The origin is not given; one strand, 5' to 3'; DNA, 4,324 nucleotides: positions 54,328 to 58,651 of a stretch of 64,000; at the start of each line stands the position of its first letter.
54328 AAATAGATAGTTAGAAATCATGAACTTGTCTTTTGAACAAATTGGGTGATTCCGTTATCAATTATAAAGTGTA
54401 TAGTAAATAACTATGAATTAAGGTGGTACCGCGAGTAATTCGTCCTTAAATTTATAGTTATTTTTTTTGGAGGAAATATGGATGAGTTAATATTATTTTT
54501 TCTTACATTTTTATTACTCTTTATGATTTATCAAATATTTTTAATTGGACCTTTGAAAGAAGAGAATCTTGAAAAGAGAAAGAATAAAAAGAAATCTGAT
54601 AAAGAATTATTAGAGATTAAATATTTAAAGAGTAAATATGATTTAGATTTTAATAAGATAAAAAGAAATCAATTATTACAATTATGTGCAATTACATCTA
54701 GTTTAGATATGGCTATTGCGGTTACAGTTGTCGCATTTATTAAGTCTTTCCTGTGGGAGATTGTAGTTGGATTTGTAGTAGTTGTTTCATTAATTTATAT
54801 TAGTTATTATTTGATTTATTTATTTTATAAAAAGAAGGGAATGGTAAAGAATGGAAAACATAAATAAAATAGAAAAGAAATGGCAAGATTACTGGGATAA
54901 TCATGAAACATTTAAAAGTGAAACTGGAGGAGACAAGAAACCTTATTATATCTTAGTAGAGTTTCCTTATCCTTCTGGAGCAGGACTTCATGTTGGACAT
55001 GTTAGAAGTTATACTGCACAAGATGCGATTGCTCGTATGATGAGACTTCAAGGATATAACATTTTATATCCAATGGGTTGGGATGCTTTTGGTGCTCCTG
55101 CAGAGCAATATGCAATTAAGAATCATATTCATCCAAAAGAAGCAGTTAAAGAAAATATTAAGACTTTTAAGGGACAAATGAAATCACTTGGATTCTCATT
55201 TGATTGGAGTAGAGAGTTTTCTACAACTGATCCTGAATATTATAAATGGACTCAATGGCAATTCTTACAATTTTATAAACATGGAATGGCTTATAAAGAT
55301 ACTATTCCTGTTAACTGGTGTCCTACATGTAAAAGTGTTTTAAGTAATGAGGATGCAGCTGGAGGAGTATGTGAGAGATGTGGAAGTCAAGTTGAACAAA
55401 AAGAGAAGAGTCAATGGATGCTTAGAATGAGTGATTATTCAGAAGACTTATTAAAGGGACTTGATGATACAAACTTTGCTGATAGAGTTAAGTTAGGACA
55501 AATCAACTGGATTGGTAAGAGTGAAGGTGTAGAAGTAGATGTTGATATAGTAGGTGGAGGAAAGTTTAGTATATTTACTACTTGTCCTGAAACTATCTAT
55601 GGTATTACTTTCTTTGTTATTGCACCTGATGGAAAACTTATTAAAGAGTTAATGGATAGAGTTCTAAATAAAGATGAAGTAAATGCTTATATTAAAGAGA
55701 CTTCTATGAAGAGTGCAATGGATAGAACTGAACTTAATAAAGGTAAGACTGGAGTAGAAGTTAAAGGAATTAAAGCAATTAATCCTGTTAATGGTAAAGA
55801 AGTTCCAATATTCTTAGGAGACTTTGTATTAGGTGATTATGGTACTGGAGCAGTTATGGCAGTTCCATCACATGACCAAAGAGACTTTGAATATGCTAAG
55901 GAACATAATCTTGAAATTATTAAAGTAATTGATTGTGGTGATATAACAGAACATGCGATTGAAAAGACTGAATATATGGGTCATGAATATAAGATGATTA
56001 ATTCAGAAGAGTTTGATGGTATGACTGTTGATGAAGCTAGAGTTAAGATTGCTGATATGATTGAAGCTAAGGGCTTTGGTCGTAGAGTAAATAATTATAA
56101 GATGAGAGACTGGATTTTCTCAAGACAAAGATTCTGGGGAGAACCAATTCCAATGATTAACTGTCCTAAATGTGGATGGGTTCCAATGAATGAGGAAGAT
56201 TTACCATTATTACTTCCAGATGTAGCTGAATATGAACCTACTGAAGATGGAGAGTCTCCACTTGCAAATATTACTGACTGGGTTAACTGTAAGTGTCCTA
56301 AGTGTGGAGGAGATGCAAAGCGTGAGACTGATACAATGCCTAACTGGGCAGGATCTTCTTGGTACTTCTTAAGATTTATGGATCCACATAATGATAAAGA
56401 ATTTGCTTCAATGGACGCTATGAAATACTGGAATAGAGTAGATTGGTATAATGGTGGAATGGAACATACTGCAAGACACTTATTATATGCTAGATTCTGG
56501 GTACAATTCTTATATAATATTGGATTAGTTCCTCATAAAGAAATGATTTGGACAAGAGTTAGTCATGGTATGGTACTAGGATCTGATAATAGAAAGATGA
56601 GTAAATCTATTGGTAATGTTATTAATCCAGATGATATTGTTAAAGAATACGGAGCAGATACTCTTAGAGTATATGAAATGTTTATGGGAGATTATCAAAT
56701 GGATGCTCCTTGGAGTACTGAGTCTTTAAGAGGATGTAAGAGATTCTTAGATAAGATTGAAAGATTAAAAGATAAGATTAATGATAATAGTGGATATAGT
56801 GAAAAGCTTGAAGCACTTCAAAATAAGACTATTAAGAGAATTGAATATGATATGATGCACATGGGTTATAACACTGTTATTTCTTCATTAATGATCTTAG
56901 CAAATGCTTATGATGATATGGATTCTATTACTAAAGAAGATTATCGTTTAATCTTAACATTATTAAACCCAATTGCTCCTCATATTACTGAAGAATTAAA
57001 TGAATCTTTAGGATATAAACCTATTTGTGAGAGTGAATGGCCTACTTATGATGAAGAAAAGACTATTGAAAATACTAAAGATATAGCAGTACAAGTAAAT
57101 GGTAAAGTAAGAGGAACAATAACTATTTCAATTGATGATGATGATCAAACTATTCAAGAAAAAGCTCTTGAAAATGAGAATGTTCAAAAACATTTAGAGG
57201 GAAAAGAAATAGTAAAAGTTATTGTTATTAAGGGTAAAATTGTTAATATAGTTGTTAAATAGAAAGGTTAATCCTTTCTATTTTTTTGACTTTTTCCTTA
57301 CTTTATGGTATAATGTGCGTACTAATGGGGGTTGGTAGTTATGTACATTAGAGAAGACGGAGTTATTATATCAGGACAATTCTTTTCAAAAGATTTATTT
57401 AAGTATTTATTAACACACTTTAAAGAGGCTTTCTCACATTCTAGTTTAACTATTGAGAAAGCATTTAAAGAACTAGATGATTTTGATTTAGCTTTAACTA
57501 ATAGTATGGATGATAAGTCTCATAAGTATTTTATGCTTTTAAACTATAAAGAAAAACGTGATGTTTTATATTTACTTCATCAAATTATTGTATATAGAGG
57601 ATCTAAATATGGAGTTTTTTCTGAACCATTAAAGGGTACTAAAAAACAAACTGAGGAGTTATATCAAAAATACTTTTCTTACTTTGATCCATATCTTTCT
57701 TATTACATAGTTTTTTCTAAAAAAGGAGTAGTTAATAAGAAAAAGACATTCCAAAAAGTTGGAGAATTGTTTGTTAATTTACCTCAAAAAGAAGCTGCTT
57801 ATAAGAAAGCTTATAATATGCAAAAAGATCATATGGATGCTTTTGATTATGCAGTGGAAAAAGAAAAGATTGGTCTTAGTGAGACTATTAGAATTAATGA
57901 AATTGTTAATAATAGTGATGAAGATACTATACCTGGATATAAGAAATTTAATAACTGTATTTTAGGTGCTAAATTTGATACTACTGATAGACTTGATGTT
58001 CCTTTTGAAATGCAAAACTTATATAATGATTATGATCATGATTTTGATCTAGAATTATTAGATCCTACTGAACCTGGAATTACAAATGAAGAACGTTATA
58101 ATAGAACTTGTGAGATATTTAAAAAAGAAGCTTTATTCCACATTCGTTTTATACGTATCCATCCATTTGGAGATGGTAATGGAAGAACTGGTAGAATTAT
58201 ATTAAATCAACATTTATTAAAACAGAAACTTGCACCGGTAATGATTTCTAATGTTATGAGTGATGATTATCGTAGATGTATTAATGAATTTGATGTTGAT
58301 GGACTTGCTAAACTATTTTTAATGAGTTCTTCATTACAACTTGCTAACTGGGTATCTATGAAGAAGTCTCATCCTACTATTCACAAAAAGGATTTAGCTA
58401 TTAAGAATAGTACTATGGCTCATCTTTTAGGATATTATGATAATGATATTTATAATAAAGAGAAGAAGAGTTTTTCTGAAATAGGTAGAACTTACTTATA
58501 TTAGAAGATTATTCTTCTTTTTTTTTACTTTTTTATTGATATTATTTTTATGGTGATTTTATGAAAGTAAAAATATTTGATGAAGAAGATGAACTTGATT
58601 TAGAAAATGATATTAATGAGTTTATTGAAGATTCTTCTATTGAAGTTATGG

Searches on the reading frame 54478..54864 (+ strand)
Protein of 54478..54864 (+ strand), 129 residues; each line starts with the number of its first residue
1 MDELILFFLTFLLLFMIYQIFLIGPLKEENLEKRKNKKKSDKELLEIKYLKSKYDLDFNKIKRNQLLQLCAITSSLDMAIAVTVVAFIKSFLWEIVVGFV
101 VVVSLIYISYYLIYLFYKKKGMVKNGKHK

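Call 4: search_protein_families(library=pfam, proteins=[window:54478-54864:+], max_evalue=0.1)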
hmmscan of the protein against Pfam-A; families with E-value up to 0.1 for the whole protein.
window:54478-54864:+ (129 aa): 3 families
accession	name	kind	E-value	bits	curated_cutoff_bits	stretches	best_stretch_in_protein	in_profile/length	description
PF20563.3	DUF6773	-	0.0072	16.6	27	1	2-46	117-161/163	Family of unknown function (DUF6773)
PF07225.17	NDUF_B4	-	0.068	13.5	21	1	35-127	23-116/124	NADH-ubiquinone oxidoreductase B15 subunit (NDUFB4)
PF04799.18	Fzo_mitofusin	-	0.078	12.9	27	0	66-114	11-59/161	fzo-like conserved region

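Call 44: find_encoding_contigs(protein=window:54478-54864:+, flank=7000, max_places=10)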
Protein window:54478-54864:+ (129 aa): 23 contigs read that carry it; 10 places shown.
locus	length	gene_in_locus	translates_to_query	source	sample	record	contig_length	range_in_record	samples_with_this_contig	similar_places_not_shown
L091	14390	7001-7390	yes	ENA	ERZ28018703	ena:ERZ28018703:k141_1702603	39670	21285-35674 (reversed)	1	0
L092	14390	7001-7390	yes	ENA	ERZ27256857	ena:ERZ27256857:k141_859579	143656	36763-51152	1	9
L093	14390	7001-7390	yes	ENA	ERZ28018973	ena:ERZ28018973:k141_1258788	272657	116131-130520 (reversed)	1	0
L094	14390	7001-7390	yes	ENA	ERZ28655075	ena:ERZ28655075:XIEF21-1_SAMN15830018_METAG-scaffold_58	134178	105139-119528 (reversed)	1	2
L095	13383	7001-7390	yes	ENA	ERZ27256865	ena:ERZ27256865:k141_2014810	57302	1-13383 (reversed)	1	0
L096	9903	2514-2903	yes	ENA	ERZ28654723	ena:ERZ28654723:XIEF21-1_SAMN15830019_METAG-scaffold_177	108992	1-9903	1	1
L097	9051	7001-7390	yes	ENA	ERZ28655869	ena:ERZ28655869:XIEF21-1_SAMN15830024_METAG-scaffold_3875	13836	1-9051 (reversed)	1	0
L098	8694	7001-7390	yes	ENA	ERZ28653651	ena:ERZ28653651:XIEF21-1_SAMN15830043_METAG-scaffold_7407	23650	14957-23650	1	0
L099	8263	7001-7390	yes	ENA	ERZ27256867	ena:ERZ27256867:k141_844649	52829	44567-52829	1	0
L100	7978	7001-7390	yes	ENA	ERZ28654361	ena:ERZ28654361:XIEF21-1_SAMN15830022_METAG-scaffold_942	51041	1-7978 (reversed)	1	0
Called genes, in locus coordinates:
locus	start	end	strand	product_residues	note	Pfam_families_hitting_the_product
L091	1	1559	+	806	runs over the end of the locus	PF01055:Glyco_hydro_31_2nd, PF21365:Glyco_hydro_31_3rd, PF17137:DUF5110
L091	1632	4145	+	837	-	-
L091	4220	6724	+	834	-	-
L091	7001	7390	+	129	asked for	-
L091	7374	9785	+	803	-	PF00133:tRNA-synt_1, PF00750:tRNA-synt_1d (faint), PF01406:tRNA-synt_1e (faint), PF09334:tRNA-synt_1g, PF13603:tRNA-synt_1_2, PF00133:tRNA-synt_1, PF08264:Anticodon_1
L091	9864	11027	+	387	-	PF02661:Fic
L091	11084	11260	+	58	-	PF10957:Spore_Cse60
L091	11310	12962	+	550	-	PF01943:Polysacc_synt, PF03023:MurJ (weak), PF01554:MatE (weak)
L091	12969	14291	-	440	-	PF02388:FemAB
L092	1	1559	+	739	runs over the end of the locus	PF01055:Glyco_hydro_31_2nd, PF21365:Glyco_hydro_31_3rd, PF17137:DUF5110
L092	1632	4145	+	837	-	-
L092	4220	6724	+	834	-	-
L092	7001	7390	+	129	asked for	-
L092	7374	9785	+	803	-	PF00133:tRNA-synt_1, PF00750:tRNA-synt_1d (faint), PF01406:tRNA-synt_1e (faint), PF09334:tRNA-synt_1g, PF13603:tRNA-synt_1_2, PF00133:tRNA-synt_1, PF08264:Anticodon_1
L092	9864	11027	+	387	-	PF02661:Fic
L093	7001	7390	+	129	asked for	-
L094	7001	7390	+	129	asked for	-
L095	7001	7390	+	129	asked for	-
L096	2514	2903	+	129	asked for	-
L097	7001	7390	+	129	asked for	-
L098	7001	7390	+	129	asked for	-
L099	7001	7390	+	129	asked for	-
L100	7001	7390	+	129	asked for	-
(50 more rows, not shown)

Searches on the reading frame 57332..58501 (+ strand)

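Call 82: search_protein_families(library=pfam, proteins=[window:57332-58501:+], max_evalue=0.00001)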
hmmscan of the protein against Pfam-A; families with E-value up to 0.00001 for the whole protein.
window:57332-58501:+ (390 aa): 1 family
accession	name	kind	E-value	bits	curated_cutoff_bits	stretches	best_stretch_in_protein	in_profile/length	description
PF02661.23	Fic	-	1.4e-11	45.5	24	1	222-295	41-93/93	Fic/DOC family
